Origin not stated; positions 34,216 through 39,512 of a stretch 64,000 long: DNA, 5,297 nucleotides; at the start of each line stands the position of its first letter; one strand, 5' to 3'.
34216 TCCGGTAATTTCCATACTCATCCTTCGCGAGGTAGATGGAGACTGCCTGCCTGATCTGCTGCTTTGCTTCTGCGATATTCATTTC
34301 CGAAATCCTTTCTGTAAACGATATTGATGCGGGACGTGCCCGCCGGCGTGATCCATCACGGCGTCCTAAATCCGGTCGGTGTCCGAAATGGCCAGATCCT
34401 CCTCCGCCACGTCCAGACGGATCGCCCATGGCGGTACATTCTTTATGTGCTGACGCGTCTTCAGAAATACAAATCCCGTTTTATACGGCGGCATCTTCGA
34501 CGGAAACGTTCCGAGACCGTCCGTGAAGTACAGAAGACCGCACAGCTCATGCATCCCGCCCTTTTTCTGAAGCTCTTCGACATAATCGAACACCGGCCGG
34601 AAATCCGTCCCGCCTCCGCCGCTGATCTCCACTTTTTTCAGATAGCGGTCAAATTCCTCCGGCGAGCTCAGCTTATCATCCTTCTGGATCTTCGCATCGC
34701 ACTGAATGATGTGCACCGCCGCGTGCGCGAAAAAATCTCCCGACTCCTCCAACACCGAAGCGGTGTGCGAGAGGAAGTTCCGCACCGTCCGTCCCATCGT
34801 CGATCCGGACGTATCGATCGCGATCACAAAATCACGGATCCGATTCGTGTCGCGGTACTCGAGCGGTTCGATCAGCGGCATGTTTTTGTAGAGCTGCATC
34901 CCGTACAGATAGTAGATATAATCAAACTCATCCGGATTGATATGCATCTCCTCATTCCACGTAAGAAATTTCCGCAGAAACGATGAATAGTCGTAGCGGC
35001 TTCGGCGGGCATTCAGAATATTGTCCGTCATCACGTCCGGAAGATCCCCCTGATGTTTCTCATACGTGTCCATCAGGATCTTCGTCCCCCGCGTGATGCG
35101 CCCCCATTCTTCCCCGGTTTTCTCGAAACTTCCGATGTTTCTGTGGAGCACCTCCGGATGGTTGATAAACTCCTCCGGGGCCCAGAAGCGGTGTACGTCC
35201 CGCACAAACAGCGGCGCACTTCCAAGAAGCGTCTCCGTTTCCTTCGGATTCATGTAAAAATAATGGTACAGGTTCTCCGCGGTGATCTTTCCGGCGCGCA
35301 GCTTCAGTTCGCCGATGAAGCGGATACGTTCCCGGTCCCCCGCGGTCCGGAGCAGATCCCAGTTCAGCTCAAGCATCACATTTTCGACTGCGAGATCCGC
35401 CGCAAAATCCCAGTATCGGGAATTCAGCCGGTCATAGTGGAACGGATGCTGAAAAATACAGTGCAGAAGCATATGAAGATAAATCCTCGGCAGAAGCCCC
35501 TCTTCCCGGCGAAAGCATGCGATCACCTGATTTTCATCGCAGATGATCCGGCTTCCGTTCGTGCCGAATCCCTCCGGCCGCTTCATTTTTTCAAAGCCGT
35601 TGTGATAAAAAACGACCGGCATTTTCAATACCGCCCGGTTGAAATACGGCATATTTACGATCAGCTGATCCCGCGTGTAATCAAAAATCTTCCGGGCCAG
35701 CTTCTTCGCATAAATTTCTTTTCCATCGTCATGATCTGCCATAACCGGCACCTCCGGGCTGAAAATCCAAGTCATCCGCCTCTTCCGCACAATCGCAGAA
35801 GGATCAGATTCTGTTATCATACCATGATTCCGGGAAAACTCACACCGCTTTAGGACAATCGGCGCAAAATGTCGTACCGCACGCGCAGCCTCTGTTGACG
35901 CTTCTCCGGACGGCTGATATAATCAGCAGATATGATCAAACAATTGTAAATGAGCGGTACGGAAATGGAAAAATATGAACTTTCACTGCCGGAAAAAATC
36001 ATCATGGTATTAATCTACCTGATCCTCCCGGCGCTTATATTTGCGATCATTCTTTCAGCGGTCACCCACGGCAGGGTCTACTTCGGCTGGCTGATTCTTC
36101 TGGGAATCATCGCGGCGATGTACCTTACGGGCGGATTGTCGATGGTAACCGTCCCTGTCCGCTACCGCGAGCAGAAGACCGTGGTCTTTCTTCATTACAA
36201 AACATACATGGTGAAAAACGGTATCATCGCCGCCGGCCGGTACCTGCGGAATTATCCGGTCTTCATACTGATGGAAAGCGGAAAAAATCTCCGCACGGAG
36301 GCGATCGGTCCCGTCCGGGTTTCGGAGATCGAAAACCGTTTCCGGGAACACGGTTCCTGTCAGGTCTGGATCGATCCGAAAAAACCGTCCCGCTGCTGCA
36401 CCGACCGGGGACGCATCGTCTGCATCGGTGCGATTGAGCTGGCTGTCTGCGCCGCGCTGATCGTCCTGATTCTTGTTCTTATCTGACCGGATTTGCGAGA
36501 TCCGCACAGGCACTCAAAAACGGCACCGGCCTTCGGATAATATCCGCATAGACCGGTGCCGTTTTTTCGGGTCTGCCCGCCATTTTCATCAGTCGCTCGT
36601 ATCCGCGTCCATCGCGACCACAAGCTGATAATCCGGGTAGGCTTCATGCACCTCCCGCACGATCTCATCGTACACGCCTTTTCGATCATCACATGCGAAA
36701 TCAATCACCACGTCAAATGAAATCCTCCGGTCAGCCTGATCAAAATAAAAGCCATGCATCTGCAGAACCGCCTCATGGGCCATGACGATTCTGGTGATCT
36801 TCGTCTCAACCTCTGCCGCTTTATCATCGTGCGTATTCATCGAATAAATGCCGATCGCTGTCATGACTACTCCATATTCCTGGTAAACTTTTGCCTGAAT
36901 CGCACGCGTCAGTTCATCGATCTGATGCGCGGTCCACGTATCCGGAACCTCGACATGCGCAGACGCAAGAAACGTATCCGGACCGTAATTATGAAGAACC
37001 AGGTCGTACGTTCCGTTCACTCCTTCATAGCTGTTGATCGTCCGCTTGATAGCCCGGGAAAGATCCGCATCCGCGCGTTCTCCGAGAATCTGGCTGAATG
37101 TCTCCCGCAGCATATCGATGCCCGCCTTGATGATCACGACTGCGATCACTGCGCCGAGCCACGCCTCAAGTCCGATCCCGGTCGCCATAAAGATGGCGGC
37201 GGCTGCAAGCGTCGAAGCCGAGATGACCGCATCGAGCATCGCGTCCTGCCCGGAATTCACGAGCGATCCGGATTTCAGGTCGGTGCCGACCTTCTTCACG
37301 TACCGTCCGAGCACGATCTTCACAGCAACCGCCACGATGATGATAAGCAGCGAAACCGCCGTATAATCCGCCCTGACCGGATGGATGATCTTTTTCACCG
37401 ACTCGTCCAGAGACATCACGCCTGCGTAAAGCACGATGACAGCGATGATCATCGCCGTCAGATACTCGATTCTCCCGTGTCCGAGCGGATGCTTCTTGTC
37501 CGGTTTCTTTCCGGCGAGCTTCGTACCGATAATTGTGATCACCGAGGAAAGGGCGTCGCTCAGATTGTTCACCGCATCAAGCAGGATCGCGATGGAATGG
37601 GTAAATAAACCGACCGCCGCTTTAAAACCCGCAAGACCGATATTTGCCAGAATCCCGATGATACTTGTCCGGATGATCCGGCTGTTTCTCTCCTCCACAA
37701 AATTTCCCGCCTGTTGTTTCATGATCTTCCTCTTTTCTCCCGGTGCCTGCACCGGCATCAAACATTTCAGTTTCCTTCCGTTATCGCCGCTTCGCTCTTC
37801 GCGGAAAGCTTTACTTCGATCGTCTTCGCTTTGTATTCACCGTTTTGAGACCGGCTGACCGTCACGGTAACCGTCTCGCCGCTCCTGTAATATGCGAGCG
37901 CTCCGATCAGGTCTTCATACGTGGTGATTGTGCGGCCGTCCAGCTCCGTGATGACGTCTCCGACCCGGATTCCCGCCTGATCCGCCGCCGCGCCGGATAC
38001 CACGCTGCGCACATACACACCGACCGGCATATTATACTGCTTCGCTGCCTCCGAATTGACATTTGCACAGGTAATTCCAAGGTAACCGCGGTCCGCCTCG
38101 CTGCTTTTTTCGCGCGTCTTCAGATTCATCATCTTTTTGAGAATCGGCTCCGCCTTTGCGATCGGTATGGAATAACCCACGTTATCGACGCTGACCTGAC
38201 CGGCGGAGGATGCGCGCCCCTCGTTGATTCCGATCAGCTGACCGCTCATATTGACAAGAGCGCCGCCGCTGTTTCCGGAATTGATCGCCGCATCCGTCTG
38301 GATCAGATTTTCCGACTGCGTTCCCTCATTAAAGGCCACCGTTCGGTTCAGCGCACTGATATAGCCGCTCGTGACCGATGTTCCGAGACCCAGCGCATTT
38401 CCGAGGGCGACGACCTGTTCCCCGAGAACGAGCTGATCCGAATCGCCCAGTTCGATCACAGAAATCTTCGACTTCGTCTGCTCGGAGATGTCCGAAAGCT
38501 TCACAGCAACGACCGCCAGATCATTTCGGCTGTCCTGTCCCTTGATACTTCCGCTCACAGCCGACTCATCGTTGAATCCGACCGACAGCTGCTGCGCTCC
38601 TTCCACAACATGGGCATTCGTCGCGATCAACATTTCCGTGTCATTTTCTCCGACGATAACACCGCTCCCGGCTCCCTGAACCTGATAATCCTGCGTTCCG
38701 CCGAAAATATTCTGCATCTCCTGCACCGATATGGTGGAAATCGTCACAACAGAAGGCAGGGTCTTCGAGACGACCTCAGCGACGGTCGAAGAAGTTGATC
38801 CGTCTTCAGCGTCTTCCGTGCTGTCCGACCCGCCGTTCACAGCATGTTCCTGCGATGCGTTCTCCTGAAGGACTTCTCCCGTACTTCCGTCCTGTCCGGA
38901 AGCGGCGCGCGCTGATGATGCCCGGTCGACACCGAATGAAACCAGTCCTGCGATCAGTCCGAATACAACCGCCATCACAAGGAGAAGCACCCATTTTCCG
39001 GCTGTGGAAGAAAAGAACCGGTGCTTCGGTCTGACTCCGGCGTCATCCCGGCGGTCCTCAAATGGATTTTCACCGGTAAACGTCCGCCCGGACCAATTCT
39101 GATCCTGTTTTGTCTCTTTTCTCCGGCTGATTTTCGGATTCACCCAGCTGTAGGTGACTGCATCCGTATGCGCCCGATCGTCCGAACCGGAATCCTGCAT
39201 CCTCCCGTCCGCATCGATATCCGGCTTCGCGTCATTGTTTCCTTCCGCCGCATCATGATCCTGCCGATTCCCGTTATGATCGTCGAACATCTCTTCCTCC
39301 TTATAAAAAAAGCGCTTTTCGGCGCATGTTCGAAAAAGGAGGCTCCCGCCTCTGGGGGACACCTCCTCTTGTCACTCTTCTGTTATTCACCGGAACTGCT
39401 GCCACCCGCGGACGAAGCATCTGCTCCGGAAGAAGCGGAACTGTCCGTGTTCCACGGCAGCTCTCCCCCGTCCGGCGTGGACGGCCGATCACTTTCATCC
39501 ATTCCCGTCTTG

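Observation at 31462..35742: Self-contained three-gene operon of unknown function: VWA/DUF2201-like protein, MoxR-type AAA+ ATPase and a cytoplasmic BspA-type LRR protein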

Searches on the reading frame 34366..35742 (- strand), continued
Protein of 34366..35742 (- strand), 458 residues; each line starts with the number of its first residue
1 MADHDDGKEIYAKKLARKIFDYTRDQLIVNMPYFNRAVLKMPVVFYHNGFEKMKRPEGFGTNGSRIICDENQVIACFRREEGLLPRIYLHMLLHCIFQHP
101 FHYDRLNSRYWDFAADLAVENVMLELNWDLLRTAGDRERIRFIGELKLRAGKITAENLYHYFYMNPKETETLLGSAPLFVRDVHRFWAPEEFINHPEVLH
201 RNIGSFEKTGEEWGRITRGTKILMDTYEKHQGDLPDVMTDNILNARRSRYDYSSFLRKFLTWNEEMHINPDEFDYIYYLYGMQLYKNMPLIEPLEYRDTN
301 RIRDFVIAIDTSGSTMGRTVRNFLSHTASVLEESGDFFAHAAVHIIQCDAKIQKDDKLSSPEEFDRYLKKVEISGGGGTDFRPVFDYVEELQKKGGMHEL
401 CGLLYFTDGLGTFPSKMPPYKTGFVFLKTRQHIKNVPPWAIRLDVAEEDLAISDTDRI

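Call 40: search_protein_families(library=pfam, proteins=[L081:3968-5146:+, L082:3746-4951:+, P0129, P0191, L082:2037-3197:+], max_evalue=0.01)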
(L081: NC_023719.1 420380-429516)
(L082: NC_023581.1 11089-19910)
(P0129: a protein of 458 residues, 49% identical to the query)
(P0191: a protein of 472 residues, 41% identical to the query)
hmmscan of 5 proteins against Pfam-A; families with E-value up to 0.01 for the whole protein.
L081:3968-5146:+ (392 aa): 2 families
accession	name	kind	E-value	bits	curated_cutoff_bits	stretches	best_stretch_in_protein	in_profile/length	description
PF13203.12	DUF2201_N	-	1.8e-36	126.6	23.2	1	7-257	4-270/271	Putative metallopeptidase domain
PF09967.15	DUF2201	-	1.1e-18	67.9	26.4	1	267-387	1-121/123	VWA-like domain (DUF2201)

L082:3746-4951:+ (401 aa): 4 families
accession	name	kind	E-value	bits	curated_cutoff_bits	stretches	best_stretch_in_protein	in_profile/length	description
PF13203.12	DUF2201_N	-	1.6e-39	136.6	23.2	1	41-262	18-270/271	Putative metallopeptidase domain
PF09967.15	DUF2201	-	2.5e-21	76.5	26.4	1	272-393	3-122/123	VWA-like domain (DUF2201)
PF10263.15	SprT-like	-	0.0019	18.5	25.6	1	66-107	44-84/108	SprT-like family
PF07067.16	DUF1340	-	0.0039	17.1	25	1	134-219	37-121/236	Protein of unknown function (DUF1340)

P0129 (458 aa): 2 families
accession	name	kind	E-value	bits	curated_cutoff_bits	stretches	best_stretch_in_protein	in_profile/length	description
PF09967.15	DUF2201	-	3.3e-11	43.8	26.4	1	308-430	2-108/123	VWA-like domain (DUF2201)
PF13203.12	DUF2201_N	-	7.5e-07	29.5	23.2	1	28-162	14-133/271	Putative metallopeptidase domain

P0191 (472 aa): 3 families
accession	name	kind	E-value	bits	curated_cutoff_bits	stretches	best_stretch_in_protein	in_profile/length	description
PF09967.15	DUF2201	-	1.1e-15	58.3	26.4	1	328-463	2-118/123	VWA-like domain (DUF2201)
PF13203.12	DUF2201_N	-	6e-13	49.4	23.2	1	25-281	9-235/271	Putative metallopeptidase domain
PF13519.12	VWA_2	-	0.0017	19.4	27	1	328-432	2-107/107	von Willebrand factor type A domain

L082:2037-3197:+ (386 aa): 1 family
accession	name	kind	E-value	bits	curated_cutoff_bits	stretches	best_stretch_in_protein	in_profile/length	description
PF00004.35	AAA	-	0.00015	22.7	21.2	1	24-57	3-36/131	ATPase family associated with various cellular activities (AAA)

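Call 41: predict_structure(alignment_id=A3)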
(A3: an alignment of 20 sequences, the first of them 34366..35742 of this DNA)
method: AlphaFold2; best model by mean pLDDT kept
length: 458 residues; sequences in the alignment: 20
mean_pLDDT: 72.2   pTM: 0.53
mean pLDDT of the five models: 72.2, 69.8, 68.7, 67.8, 66.5
residues with pLDDT >= 90: 50; 70-90: 234; 50-70: 95; < 50: 79
segments of 3 or more residues with pLDDT < 50: 1-4, 49-53, 193-205, 230-233, 243-250, 263-277, 279-282, 284-300, 453-458
pLDDT, mean of each block of 10 residues (from residue 1): 59 87 80 63 69 63 81 89 91 81 72 90 83 91 90 81 88 90 75 44 52 65 57 51 44 72 41 45 45 38 81 66 84 74 87 89 87 72 89 82 83 82 76 67 73 44
secondary structure, 60 per line:
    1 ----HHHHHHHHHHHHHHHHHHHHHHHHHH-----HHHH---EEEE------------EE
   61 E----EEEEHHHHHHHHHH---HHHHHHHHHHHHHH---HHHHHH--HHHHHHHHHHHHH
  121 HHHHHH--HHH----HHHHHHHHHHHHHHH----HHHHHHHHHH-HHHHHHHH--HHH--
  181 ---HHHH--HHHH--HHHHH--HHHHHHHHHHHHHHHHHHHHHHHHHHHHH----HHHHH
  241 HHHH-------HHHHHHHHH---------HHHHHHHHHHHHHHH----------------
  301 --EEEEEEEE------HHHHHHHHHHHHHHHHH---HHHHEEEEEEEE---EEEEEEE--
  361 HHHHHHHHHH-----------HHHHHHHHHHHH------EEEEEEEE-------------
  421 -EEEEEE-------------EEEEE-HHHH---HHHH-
elements in order: H5-30 H36-39 E43-46 E59-61 E66-69 H70-79 H83-96 H100-105 H108-126 H136-150 H155-164 H166-173 H184-187 H190-193 H196-200 H203-231 H236-244 H252-260 H270-284 E303-310 H317-333 H337-340 E341-348 E352-358 H361-370 H382-393 E400-407 E422-427 E441-445 H447-450 H454-457
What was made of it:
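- The compact VWA domain shows no obvious long 'finger' like that of NorD (call 41).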

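Call 48: fold_search(model_id=the predicted structure, library=pdb)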
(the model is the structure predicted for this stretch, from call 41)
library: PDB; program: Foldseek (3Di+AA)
matches with E <= 10: 864; with E <= 0.001: 53
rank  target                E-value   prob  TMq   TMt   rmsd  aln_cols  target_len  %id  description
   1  6bxf_A                7.4e-05  1.00  0.26  0.26   4.4       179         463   16  Crystal structure of an extended b3 integrin L33 (released 2018-08-01)
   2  4okr_B                1.7e-04  1.00  0.24  0.44   6.3       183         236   15  Structures of Toxoplasma gondii MIC2 (released 2014-03-19)
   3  6bxb_A                2.2e-04  1.00  0.26  0.26   4.0       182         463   15  Crystal structure of an extended b3 integrin P33 (released 2018-08-01)
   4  8fz4_A                2.2e-04  1.00  0.23  0.52   5.5       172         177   15  The von Willebrand factor A domain of Anthrax toxin receptor 2 (released 2023-03-01)
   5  8s05_B                2.6e-04  1.00  0.22  0.26   6.0       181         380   17  ArnAB complex an archaeal ortholog of the Sec23/24 core motif (released 2025-10-29)
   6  8ql1_C                2.9e-04  1.00  0.26  0.44  12.3       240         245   12  Crystal structure of the human MDN1-MIDAS/NLE1-UBL complex (released 2025-04-09)
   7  1sht                  3.0e-04  1.00  0.23  0.54   6.0       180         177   16  Crystal Structure of the von Willebrand factor A domain of human capillary morphogenesis protein 2: an anthrax toxin rec (released 2004-04-13)
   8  9pd3_E                3.5e-04  1.00  0.26  0.34  12.7       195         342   13  NER dual incision complex - DuIS (released 2026-02-18)
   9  9han_C                3.5e-04  1.00  0.24  0.41   7.9       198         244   10  Bovine collagen VI local refinement of C-terminal region (released 2025-08-20)
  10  1xuo_B                3.9e-04  1.00  0.26  0.59   4.0       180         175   16  X-ray structure of LFA-1 I-domain bound to a 1,4-diazepane-2,5-dione inhibitor at 1.8A resolution (released 2005-10-26)
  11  3n2n_A                3.9e-04  1.00  0.23  0.52   5.5       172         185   12  The Crystal Structure of Tumor Endothelial Marker 8 (TEM8) extracellular domain (released 2011-01-05)
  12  5e6u_A                4.3e-04  1.00  0.26  0.21   4.2       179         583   15  Structures of leukocyte integrin aLb2: The aI domain, the headpiece, and the pocket for the internal ligand (released 2016-04-06)
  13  1cqp_A                4.6e-04  1.00  0.26  0.58   3.7       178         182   15  CRYSTAL STRUCTURE ANALYSIS OF THE COMPLEX LFA-1 (CD11A) I-DOMAIN / LOVASTATIN AT 2.6 A RESOLUTION (released 2000-08-07)
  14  6bxf_B                4.6e-04  1.00  0.26  0.26   4.0       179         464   16  Crystal structure of an extended b3 integrin L33 (released 2018-08-01)
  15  9ykb_A                4.8e-04  1.00  0.20  0.35  11.8       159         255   15  The von Willebrand factor A domain of human capillary morphogenesis gene II, fused to the 1TEL crystallization chapero (released 2025-10-22)
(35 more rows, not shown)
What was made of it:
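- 34366..35742 (-): Gene 1: a 458-aa protein. It has an N-terminal degenerate zincin-like domain (DUF2201_N type), a linker, and a C-terminal compact VWA domain (DUF2201). Its VWA part matches integrin I-domains and the MDN1/Rea1 MIDAS domain (calls 41, 48).
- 34369..34842 (-): VWA domain with a complete MIDAS motif: D310-x-S312-x-S314, T379 and D408. DTSGS lies at 34801-34815. Foldseek hits are VWA/MIDAS domains (call 48).
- On DUF2201 proteins (PF13203 DUF2201_N plus PF09967 DUF2201): The VWA fold is confirmed (call 48).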

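Call 82: fold_search(model_id=the predicted structure, library=viral)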
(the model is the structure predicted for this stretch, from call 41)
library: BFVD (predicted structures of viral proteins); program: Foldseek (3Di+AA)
matches with E <= 10: 487; with E <= 0.001: 64
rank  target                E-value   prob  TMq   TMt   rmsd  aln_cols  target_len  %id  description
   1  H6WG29                2.5e-14  1.00  0.55  0.64   8.6       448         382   14  Metallopeptidase [Cyanophage S-TIM5]
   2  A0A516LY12            2.2e-13  1.00  0.34  0.38  15.0       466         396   15  (no name in the UniProt tables at hand)
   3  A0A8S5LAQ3            2.7e-13  1.00  0.46  0.50   9.3       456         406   14  Metallopeptidase domain protein [Podoviridae sp. ctBev14]
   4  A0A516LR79            3.2e-13  1.00  0.35  0.41  11.3       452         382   18  (no name in the UniProt tables at hand)
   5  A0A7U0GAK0            2.5e-12  1.00  0.36  0.41  13.5       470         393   14  VWA-like domain-containing protein [Klebsiella phage vB_KpP_FBKp27]
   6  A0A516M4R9            3.6e-12  1.00  0.38  0.38  11.2       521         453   14  (no name in the UniProt tables at hand)
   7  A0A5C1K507            5.7e-12  1.00  0.50  0.58   8.8       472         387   16  Uncharacterized protein [Pseudomonas phage Zuri]
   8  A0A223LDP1            5.7e-12  1.00  0.36  0.35  12.2       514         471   14  Uncharacterized protein [Bacillus phage PBS1]
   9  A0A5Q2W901            6.0e-12  1.00  0.36  0.38  15.8       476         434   16  (no name in the UniProt tables at hand)
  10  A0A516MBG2            8.1e-12  1.00  0.45  0.47   9.9       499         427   12  (no name in the UniProt tables at hand)
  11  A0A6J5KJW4            1.0e-10  1.00  0.42  0.43  12.5       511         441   14  VWA-like domain containing protein [uncultured Caudovirales phage]
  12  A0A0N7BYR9            2.0e-10  1.00  0.31  0.31  22.6       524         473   12  (no name in the UniProt tables at hand)
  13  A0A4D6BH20            2.4e-10  1.00  0.49  0.49  11.1       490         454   16  (no name in the UniProt tables at hand)
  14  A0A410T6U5            1.4e-09  1.00  0.28  0.29  16.4       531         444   15  (no name in the UniProt tables at hand)
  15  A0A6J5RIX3            3.7e-09  1.00  0.32  0.27  16.1       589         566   14  VWA-like domain containing protein [uncultured Caudovirales phage]
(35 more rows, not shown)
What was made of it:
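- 34366..35742 (-): The full-length model matches phage 'metallopeptidase/VWA-like' proteins (call 82).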

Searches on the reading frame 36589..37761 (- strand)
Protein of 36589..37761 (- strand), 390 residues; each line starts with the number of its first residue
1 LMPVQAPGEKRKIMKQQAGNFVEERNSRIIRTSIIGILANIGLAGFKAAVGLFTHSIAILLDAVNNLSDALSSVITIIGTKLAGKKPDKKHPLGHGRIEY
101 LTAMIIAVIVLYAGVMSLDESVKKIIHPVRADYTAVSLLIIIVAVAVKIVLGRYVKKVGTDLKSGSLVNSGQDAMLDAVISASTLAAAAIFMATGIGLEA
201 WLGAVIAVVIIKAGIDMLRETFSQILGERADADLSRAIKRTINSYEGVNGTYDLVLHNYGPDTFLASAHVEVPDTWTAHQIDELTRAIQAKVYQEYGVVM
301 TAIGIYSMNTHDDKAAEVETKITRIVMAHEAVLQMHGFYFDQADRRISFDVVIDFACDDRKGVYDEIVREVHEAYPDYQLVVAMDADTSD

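Call 64: search_protein_families(library=pfam, proteins=[window:36589-37761:-], max_evalue=0.00001)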
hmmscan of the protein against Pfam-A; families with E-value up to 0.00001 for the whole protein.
window:36589-37761:- (390 aa): 2 families
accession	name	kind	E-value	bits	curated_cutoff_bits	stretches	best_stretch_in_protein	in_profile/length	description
PF01545.26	Cation_efflux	-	4.7e-38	131.4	26.6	1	34-226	2-198/198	Cation efflux family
PF16916.11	ZT_dimer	-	3.8e-12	46.5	26.7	1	233-298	4-68/78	Dimerisation domain of Zinc Transporter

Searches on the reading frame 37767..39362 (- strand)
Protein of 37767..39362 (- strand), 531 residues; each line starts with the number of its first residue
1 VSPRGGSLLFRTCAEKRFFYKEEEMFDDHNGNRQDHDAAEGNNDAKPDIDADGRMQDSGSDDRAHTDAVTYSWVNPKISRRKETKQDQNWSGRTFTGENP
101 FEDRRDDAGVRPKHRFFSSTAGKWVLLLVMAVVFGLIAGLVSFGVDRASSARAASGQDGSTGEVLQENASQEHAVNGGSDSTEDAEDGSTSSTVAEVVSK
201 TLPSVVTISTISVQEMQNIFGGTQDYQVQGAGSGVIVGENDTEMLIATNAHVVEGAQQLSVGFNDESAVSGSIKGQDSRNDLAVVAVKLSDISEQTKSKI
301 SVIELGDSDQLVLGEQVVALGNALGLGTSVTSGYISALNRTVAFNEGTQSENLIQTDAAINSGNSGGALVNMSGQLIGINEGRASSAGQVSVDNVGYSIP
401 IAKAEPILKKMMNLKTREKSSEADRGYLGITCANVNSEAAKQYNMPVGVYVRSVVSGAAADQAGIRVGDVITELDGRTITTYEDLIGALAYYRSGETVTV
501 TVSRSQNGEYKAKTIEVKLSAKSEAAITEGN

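Call 64: search_protein_families(library=pfam, proteins=[window:37767-39362:-], max_evalue=0.00001)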
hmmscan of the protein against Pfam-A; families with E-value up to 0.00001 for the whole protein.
window:37767-39362:- (531 aa): 5 families
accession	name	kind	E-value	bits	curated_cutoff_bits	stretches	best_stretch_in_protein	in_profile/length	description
PF13365.12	Trypsin_2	-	1.3e-28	101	27.6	1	232-379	1-144/144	Trypsin-like peptidase domain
PF13180.12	PDZ_2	-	1.3e-15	57.8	27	1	426-519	1-80/80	PDZ domain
PF00089.32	Trypsin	-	1.8e-13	51.3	20.6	1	233-387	28-202/220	Trypsin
PF17820.7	PDZ_6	-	8.5e-11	41.9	27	1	451-504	2-54/54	PDZ domain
PF00595.29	PDZ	-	3.4e-09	37.4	23.2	1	424-502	8-80/81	PDZ domain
